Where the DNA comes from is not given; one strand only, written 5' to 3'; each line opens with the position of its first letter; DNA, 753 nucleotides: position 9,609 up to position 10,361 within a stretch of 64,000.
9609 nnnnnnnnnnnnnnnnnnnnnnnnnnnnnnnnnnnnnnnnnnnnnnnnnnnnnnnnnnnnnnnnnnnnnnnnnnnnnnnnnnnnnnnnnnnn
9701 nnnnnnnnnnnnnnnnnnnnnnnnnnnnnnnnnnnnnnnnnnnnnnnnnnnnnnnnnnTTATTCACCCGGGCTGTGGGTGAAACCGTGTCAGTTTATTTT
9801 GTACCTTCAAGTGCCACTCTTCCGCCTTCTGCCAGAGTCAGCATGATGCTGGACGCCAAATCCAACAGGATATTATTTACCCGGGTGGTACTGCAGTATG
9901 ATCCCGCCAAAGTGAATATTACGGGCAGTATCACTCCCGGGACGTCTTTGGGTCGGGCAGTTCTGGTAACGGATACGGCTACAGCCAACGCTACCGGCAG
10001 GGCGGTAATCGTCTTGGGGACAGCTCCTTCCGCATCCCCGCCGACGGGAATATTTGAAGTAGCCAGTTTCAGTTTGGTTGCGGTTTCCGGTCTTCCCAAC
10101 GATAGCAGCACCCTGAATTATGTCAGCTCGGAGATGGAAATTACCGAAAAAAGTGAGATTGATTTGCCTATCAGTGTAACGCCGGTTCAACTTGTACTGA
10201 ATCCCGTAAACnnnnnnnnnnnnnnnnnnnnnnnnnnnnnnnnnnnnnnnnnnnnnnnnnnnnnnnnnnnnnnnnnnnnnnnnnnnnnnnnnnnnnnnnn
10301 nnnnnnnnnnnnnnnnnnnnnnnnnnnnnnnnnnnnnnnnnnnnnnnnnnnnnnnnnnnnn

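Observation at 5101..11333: Adjacent dockerin-like and cohesin-like genes: candidate mini surface-assembly (cellulosome-type) pair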

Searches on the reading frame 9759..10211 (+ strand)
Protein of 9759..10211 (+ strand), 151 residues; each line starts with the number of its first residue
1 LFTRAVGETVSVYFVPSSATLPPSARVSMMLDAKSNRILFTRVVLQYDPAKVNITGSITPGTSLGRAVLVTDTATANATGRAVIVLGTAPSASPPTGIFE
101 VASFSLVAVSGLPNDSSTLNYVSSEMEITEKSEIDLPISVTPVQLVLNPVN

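Call 5: search_protein_families(library=pfam, proteins=[window:9759-10211:+], max_evalue=10)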
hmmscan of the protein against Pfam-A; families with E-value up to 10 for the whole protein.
window:9759-10211:+ (151 aa): 1 family
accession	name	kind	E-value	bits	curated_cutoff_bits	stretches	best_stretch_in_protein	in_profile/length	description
PF17736.7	Ig_C17orf99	-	0.071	13.6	26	1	27-56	32-61/95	C17orf99 Ig domain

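Call 6: search_solved_structures(query=window:9759-10211:+, max_evalue=10, show_alignments=2)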
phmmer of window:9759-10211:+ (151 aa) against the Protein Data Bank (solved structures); distinct sequences matched with E-value up to 10: 0.

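Call 8: find_homologous_proteins(query=window:9759-10211:+, max_evalue=0.001)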
Query window:9759-10211:+: 131 candidates shared short words with the query, none scored E <= 0.001.
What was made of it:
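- Tried and rejected: The word-indexed homologue search with the cohesin domain found nothing (call 8).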

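Call 16: predict_structure(protein=window:9759-10211:+)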
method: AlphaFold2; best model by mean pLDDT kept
length: 151 residues; sequences in the alignment: 1
mean_pLDDT: 31.1   pTM: 0.19
mean pLDDT of the five models: 31.1, 30.9, 30.1, 28.8, 27.8
residues with pLDDT >= 90: 0; 70-90: 0; 50-70: 0; < 50: 151
segments of 3 or more residues with pLDDT < 50: 1-151
pLDDT, mean of each block of 10 residues (from residue 1): 28 29 34 34 34 31 34 35 35 31 29 32 28 27 25 36
secondary structure, 60 per line:
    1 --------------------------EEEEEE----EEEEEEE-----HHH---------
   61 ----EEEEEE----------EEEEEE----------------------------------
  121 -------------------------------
elements in order: E27-32 E37-43 E65-70 E81-86
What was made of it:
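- Tried and rejected: Single-sequence AF2 of the domain was useless, at pLDDT 31 (call 16).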

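Call 17: search_protein_representatives(protein=window:9759-10211:+)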
Query: 151 residues. Proteins with E-value up to 0.001 (for the whole library): 385; up to 1e-10: 170; up to 1e-30: 10. The best 150 are listed.
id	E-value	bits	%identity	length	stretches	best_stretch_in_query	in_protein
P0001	8.3e-85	297.9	100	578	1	1-151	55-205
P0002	2.7e-49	183.0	36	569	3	7-136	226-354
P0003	1.7e-46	174.0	42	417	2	8-149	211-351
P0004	1.3e-40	154.9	38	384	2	8-136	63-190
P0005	1.9e-38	147.9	33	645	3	9-113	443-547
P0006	1.8e-36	141.5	35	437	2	7-133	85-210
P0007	3.8e-36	140.5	37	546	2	7-148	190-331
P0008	8.6e-36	139.3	39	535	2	8-150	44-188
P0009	5.6e-35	136.7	51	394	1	2-150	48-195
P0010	1.9e-32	128.5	35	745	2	6-148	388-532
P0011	1.1e-30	122.8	44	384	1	2-150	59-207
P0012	4.1e-30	121.0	47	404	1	1-150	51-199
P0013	2.0e-28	115.5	34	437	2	12-151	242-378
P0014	3.9e-26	108.1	30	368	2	11-144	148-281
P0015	1.4e-25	106.3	34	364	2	10-150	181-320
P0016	1.5e-25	106.2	41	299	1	6-149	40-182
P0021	9.7e-23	97.1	41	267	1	1-148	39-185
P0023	2.7e-22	95.7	40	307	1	3-149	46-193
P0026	1.2e-21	93.6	40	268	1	8-148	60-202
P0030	4.8e-21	91.6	36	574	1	5-150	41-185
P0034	8.6e-21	90.8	39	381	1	6-150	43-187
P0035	1.1e-20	90.5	42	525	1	4-148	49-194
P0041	8.0e-20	87.7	41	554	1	8-149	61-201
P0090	4.5e-15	72.3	33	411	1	5-147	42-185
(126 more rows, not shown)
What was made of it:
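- Tried and rejected: The exhaustive HMMER search was needed (call 17).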

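Call 22: search_protein_families(library=pfam, alignment_id=A2, max_evalue=0.01)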
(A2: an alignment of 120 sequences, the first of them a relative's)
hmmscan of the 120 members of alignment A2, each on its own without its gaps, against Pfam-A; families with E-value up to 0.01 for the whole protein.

A. member 1, P0001 (578 aa): 2 families
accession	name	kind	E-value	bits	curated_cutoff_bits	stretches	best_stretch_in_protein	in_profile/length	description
PF24517.2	CBM96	-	4e-61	206.1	26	2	429-576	2-163/164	Carbohydrate-binding module family 96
PF00688.24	TGFb_propeptide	-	0.0021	18.2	25.8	0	463-489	105-135/242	TGF-beta propeptide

B. families by the number of members that match (of 120 scanned): 42 families (the first 25 are shown)
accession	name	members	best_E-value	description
PF00404.24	Dockerin_1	30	7.8e-11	Dockerin type I domain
PF24517.2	CBM96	12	4e-61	Carbohydrate-binding module family 96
PF00963.24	Cohesin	8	7.6e-08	Cohesin domain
PF00036.39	EF-hand_1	5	0.00012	EF hand domain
PF13202.12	EF-hand_5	3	5.6e-05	EF hand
PF13517.12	FG-GAP_3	3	0.00031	FG-GAP-like repeat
PF17957.7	Big_7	2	3.7e-18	Bacterial Ig domain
PF18911.6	PKD_4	2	7.8e-12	PKD domain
PF13473.12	Cupredoxin_1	2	2.3e-09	Cupredoxin-like domain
PF00801.26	PKD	2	1.1e-07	PKD domain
PF13405.12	EF-hand_6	2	0.0012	EF-hand domain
PF13841.11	Defensin_beta_2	2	0.0025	Beta defensin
PF13385.13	Laminin_G_3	1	1.4e-22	Concanavalin A-like lectin/glucanases superfamily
PF03160.20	Calx-beta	1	3.1e-20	Calx-beta domain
PF16841.11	CBM60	1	2e-13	Ca-dependent carbohydrate-binding module xylan-binding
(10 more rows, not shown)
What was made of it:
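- On Cohesin (Pfam PF00963): 8 of 120 full-length family members hit, best E 7.6e-8 (call 22).
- Of 120 scanned with Pfam, 30 hit Dockerin_1 and 8 hit Cohesin (call 22).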

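Call 26: search_solved_structures(query=A3, max_evalue=10, show_alignments=3)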
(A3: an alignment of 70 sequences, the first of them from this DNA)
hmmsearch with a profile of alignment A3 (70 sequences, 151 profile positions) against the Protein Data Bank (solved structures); distinct sequences matched with E-value up to 10: 0.
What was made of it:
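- On Cohesin (Pfam PF00963): A profile of the family finds no PDB sequence (call 26).
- Tried and rejected: PDB sequence searches with the domain and with a family profile found nothing (calls 6, 26).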

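Call 28: search_protein_families(library=pfam, alignment_id=A3, max_evalue=0.1)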
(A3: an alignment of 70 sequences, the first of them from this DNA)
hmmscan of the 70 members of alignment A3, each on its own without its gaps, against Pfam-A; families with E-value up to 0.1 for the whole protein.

A. member 1, seq(151 aa): 1 family
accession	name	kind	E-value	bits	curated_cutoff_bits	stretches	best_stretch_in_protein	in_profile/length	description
PF17736.7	Ig_C17orf99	-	0.071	13.6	26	0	27-56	32-61/95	C17orf99 Ig domain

B. families by the number of members that match (of 70 scanned): 20 families
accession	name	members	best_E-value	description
PF00963.24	Cohesin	5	0.0027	Cohesin domain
PF04357.19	TamB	2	0.0042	TamB, inner membrane protein subunit of TAM complex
PF09137.17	Glucodextran_N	2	0.03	Glucodextranase, domain N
PF17736.7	Ig_C17orf99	2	0.038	C17orf99 Ig domain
PF04969.22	CS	1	0.00066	CS domain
PF23926.2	LtfC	1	0.0017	LtfC-like, beta-sandwich domain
PF09018.17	Phage_Capsid_P3_N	1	0.0021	P3 major capsid protein N-terminal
PF20268.4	SBDS_C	1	0.019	SBDS protein, C-terminal domain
PF24569.1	CFAP161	1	0.022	Cilia- and flagella-associated protein 161-like domain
PF20746.2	EndoS_Ig-like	1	0.031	Endo-beta-N-acetylglucosaminidase F2, Ig-like domain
PF07660.19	STN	1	0.032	Secretin and TonB N terminus short domain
PF25419.1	Ig_PIFI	1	0.037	PIFI-like, immunoglobulin-like domain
PF22322.1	DUF6973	1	0.046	Domain of unknown function (DUF6973)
PF01646.22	Herpes_UL24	1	0.047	Herpes virus proteins UL24 and UL76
PF23274.1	DUF7077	1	0.056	Domain of unknown function (DUF7077)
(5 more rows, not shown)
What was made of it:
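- On Cohesin (Pfam PF00963): 5 of 70 isolated family domains hit weakly, best E 0.0027 (call 28).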

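Call 31: predict_structure(alignment_id=A3)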
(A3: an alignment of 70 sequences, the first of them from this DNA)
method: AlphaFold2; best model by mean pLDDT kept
length: 151 residues; sequences in the alignment: 70
mean_pLDDT: 97.0   pTM: 0.89
mean pLDDT of the five models: 97.0, 96.4, 96.4, 96.3, 95.7
residues with pLDDT >= 90: 145; 70-90: 4; 50-70: 2; < 50: 0
segments of 3 or more residues with pLDDT < 50: none
pLDDT, mean of each block of 10 residues (from residue 1): 84 98 98 98 99 98 98 98 98 98 98 98 98 96 98 93
secondary structure, 60 per line:
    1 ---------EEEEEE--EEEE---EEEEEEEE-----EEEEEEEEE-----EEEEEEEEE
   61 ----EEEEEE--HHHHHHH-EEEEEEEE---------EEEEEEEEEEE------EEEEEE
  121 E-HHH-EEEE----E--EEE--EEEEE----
elements in order: E10-15 E18-21 E25-32 E38-46 E52-60 E65-70 H73-79 E81-88 E98-108 E115-121 E127-130 E138-140 E143-147
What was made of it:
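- On Cohesin (Pfam PF00963): AF2 model pLDDT 97, pTM 0.89 (call 31).
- Checked: An AlphaFold2 model built with a 70-sequence alignment has pLDDT 97 (call 31).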

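Call 34: fold_search(model_id=the predicted structure, library=pdb)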
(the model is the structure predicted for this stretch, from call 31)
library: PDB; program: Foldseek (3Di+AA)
matches with E <= 10: 1956; with E <= 0.001: 89
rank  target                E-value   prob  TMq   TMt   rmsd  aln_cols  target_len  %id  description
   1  6kgc_A                5.0e-11  1.00  0.75  0.79   2.5       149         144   15  Crystal structure of CaDoc0917(R49D)-CaCohA2 complex at pH 5.4 (released 2020-07-08)
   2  6kgf_C                1.5e-10  1.00  0.75  0.77   2.5       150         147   15  Crystal structure of CaDoc0917(R16D)-CaCohA2 complex at pH 8.2 (released 2020-07-08)
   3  6kgd_A                3.5e-10  1.00  0.75  0.77   2.5       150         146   15  Crystal structure of CaDoc0917(R49D)-CaCohA2 complex at pH 8.0 (released 2020-07-08)
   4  6kgf_A                6.8e-10  1.00  0.75  0.79   2.5       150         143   15  Crystal structure of CaDoc0917(R16D)-CaCohA2 complex at pH 8.2 (released 2020-07-08)
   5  6kge_A                8.9e-10  1.00  0.74  0.79   2.5       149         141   14  Crystal structure of CaDoc0917(R16D)-CaCohA2 complex at pH 5.5 (released 2020-07-08)
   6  4dh2_A                4.0e-09  1.00  0.77  0.74   3.6       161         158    9  Crystal structure of Coh-OlpC(Cthe_0452)-Doc435(Cthe_0435) complex: A novel type I Cohesin-Dockerin complex from Clost (released 2012-11-28)
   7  2xdh                  7.7e-09  1.00  0.70  0.76   3.0       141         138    8  Non-cellulosomal cohesin from the hyperthermophilic archaeon Archaeoglobus fulgidus (released 2010-05-26)
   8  4dh2_C                1.1e-08  1.00  0.76  0.74   4.5       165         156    8  Crystal structure of Coh-OlpC(Cthe_0452)-Doc435(Cthe_0435) complex: A novel type I Cohesin-Dockerin complex from Clost (released 2012-11-28)
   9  1g1k_A                1.3e-08  1.00  0.76  0.80   2.6       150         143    9  COHESIN MODULE FROM THE CELLULOSOME OF CLOSTRIDIUM CELLULOLYTICUM (released 2000-11-22)
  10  5lxv_C                2.2e-08  1.00  0.75  0.66   4.0       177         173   15  Crystal structure of Ruminococcus flavefaciens scaffoldin C cohesin in complex with a dockerin from an uncharacterized (released 2016-10-19)
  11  4uyp_C                2.3e-08  1.00  0.76  0.78   2.8       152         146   13  High resolution structure of the third cohesin ScaC in complex with the ScaB dockerin with a mutation in the N-termina (released 2015-04-15)
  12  4uyq_A                2.5e-08  1.00  0.76  0.80   2.5       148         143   12  High resolution structure of the third cohesin ScaC in complex with the ScaB dockerin with a mutation in the C-termina (released 2015-04-15)
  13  5lxv_A                3.7e-08  1.00  0.72  0.64   4.4       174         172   15  Crystal structure of Ruminococcus flavefaciens scaffoldin C cohesin in complex with a dockerin from an uncharacterized (released 2016-10-19)
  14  2vn6_A                3.9e-08  1.00  0.74  0.74   4.1       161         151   10  The Clostridium cellulolyticum dockerin displays a dual binding mode for its cohesin partner (released 2008-05-13)
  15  3kcp_A                5.1e-08  1.00  0.70  0.38   3.4       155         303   12  Crystal structure of interacting Clostridium thermocellum multimodular components (released 2010-02-09)
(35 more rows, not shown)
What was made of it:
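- On Cohesin (Pfam PF00963): Foldseek top 50 are all cohesins (call 34).
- Checked: The top 50 Foldseek PDB matches are all cohesins (best E 5e-11, TM 0.75; call 34).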

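Call 41: list_cluster_members(proteins=[P0001, P0011, P0009, P0012])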
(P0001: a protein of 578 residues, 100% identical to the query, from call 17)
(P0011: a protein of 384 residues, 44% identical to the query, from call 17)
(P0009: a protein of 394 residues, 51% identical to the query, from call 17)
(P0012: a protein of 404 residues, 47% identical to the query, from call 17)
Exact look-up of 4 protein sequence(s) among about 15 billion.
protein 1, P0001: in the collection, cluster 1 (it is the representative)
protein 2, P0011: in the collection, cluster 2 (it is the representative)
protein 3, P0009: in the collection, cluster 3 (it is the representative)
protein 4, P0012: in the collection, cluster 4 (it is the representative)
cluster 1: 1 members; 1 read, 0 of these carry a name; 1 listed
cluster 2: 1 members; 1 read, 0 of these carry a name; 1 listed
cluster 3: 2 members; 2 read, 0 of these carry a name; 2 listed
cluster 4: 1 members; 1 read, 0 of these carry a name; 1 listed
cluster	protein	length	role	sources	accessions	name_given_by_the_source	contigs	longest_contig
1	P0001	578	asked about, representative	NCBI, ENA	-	-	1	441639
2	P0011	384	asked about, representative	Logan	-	-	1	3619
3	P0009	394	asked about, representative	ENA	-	-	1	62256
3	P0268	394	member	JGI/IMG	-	-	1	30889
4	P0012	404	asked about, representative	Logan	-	-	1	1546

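Call 42: find_encoding_contigs(protein=P0009, flank=10000, max_places=3)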
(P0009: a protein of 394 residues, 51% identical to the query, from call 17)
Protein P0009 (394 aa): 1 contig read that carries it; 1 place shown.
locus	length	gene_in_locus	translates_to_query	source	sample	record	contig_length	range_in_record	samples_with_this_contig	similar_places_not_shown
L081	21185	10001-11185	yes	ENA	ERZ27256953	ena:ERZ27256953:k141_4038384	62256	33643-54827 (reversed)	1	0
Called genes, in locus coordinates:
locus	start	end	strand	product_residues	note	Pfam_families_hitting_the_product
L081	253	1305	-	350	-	PF00022:Actin (weak), PF06723:MreB_Mbl, PF00012:HSP70, PF14450:FtsA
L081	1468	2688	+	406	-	PF08308:PEGA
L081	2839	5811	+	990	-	PF01011:PQQ (faint), PF13360:PQQ_2, PF13570:Beta-prop_ACSF4, PF13360:PQQ_2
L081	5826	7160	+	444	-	PF00404:Dockerin_1 (weak)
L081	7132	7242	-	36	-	-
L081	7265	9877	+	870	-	PF16586:DUF5060, PF00404:Dockerin_1 (weak)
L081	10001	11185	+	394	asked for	-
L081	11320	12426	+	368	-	-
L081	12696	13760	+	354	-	-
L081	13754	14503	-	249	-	PF00590:TP_methylase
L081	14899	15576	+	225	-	PF06271:RDD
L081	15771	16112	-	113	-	-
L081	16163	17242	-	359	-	PF13207:AAA_17 (weak), PF00406:ADK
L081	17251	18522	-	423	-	PF00675:Peptidase_M16, PF05193:Peptidase_M16_C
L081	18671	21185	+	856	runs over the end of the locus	PF00690:Cation_ATPase_N, PF00122:E1-E2_ATPase, PF00702:Hydrolase, PF13246:Cation_ATPase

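Call 43: find_encoding_contigs(protein=P0011, flank=10000, max_places=3)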
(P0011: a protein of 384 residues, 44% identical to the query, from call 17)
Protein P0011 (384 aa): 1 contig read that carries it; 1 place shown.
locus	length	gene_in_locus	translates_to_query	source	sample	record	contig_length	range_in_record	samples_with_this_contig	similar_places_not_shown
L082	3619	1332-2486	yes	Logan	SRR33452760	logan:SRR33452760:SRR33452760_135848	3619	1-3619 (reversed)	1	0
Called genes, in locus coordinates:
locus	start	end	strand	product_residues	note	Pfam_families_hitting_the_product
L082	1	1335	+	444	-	?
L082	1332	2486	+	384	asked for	PF24517:CBM96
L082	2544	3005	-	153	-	-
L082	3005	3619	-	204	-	?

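Call 50: list_cluster_members(proteins=[P0008, P0016, P0021, P0023, P0026, P0030, P0034, P0035, P0041, P0090])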
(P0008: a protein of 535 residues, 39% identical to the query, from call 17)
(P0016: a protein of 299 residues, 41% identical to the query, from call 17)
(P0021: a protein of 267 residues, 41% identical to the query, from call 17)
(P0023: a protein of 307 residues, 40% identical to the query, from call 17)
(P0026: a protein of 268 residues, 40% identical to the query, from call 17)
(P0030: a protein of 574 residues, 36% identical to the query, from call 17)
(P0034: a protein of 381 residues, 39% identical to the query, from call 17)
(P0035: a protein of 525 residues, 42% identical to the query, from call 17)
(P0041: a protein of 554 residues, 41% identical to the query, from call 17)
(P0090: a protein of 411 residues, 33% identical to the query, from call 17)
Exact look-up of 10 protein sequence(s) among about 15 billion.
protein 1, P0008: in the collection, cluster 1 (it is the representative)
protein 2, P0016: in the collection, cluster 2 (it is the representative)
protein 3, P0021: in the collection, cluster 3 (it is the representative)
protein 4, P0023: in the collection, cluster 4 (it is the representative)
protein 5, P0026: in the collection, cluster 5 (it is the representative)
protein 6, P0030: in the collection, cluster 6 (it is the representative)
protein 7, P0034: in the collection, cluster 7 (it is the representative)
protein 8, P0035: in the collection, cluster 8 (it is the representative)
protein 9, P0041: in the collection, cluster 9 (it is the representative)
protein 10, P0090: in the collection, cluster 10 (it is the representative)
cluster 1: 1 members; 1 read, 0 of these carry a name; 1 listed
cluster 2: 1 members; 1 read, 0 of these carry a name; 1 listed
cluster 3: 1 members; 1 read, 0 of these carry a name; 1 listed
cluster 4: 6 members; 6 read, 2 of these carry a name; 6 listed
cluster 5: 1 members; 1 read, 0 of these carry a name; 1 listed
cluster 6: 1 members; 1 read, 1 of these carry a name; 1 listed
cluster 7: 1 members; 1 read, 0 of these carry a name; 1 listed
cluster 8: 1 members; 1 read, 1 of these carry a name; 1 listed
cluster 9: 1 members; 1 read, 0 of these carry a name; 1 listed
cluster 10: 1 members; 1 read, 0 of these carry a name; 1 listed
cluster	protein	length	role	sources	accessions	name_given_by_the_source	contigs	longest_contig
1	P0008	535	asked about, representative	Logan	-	-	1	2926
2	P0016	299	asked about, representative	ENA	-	-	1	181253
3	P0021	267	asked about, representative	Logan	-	-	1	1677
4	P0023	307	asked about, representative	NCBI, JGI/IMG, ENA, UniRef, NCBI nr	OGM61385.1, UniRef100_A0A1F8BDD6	hypothetical protein A3A52_02290 [Candidatus Woesebacteria bacterium ... | Cohesin domain-containing protein n=2 Tax=Candidatus Woeseibacteriota TaxID=1752722 ... | MAG: hypothetical protein A3A52_02290 [Candidatus Woesebacteria bacterium ...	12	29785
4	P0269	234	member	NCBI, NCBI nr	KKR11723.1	MAG: Merozoite surface protein 1 [Candidatus Woesebacteria bacterium GW2011_GWA1_39_21b]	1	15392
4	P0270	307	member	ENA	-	-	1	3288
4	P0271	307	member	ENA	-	-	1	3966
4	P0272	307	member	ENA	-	-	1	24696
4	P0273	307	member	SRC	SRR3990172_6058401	-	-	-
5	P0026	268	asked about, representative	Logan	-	-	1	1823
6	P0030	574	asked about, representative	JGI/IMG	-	hypothetical protein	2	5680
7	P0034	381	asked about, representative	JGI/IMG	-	-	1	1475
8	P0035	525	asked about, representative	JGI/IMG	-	hypothetical protein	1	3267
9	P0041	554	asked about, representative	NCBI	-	-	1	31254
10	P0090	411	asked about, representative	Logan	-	-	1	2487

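Call 51: find_encoding_contigs(protein=P0016, flank=8000, max_places=2)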
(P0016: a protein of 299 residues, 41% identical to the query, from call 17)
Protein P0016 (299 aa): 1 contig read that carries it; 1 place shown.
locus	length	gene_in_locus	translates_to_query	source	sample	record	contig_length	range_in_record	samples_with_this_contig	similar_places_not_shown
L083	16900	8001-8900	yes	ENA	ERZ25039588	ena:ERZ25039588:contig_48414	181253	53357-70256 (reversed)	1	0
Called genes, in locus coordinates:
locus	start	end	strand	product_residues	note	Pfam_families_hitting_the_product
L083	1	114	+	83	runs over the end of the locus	PF08327:AHSA1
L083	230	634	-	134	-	PF00903:Glyoxalase (weak)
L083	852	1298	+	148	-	-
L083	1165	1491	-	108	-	-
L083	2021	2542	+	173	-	PF20990:DUF2207_C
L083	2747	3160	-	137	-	-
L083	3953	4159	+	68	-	PF00515:TPR_1 (faint), PF07719:TPR_2 (faint), PF13414:TPR_11 (faint)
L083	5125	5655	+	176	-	PF26113:GH16_XgeA (weak)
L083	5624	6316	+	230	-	-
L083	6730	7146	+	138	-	-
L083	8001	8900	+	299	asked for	-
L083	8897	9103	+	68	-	-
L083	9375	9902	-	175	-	PF02559:CarD_TRCF_RID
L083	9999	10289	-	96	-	PF00076:RRM_1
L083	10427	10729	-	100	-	PF07366:SnoaL (weak)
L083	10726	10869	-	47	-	-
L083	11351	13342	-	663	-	-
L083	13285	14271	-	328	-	-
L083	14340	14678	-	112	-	-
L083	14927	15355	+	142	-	-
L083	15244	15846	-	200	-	PF00005:ABC_tran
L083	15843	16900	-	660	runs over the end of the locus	PF00005:ABC_tran, PF13304:AAA_21, PF12679:ABC2_membrane_2 (weak), PF00005:ABC_tran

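Call 52: find_encoding_contigs(protein=P0023, flank=8000, max_places=2)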
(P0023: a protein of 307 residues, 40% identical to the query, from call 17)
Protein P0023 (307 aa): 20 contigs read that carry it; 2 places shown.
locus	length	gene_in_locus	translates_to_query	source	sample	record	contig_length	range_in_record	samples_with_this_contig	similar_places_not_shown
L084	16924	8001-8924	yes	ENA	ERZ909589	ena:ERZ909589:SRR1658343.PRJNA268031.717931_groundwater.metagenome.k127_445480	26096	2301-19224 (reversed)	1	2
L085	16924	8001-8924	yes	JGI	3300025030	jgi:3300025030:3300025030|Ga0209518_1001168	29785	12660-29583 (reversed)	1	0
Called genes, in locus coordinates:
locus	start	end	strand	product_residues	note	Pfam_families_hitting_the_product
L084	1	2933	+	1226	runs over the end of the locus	-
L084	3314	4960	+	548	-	PF05593:RHS_repeat (weak), PF25023:TEN_YD-shell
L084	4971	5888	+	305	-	-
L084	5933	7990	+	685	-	-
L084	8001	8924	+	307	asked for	-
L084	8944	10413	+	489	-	PF25023:TEN_YD-shell (weak)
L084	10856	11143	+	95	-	PF21956:DUF6922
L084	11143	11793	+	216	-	PF08843:AbiEii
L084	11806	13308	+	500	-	-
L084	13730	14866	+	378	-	PF01637:ATPase_2 (faint), PF13401:AAA_22 (faint), PF00004:AAA (weak), PF13173:AAA_14, PF13635:DUF4143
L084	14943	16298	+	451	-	PF25023:TEN_YD-shell (weak)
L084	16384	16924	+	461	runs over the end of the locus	PF25023:TEN_YD-shell (weak)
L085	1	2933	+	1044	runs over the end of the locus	?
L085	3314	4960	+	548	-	PF05593:RHS_repeat (weak), PF25023:TEN_YD-shell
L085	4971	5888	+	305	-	-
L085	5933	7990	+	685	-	-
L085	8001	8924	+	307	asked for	-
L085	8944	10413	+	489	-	PF25023:TEN_YD-shell (weak)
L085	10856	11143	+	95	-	PF21956:DUF6922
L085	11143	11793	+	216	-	PF08843:AbiEii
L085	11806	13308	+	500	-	-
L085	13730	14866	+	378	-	PF01637:ATPase_2 (faint), PF13401:AAA_22 (faint), PF00004:AAA (weak), PF13173:AAA_14, PF13635:DUF4143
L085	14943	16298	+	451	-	PF25023:TEN_YD-shell (weak)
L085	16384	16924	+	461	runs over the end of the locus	PF25023:TEN_YD-shell (weak)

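Call 53: find_encoding_contigs(protein=P0041, flank=8000, max_places=2)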
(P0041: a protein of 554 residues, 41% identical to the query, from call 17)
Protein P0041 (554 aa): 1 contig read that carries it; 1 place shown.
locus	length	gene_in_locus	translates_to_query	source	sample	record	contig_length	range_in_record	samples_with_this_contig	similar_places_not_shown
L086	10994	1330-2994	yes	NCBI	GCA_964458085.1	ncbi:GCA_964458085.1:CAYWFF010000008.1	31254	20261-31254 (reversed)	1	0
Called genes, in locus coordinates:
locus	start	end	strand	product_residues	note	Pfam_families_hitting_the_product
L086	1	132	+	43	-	?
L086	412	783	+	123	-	-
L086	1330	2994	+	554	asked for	PF24517:CBM96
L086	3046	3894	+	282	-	-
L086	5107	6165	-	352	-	PF02547:Queuosine_synth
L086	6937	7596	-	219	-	PF02163:Peptidase_M50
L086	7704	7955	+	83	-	PF00830:Ribosomal_L28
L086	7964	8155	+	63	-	-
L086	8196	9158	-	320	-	PF00551:Formyl_trans_N, PF02911:Formyl_trans_C (faint)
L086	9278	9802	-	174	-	PF01327:Pep_deformylase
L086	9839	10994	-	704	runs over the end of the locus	PF04932:Wzy_C, PF00515:TPR_1 (faint), PF07719:TPR_2 (faint), PF13181:TPR_8 (faint), PF13414:TPR_11 (faint), PF13424:TPR_12 (faint), PF13428:TPR_14 (faint), PF13432:TPR_16 (faint), +3 more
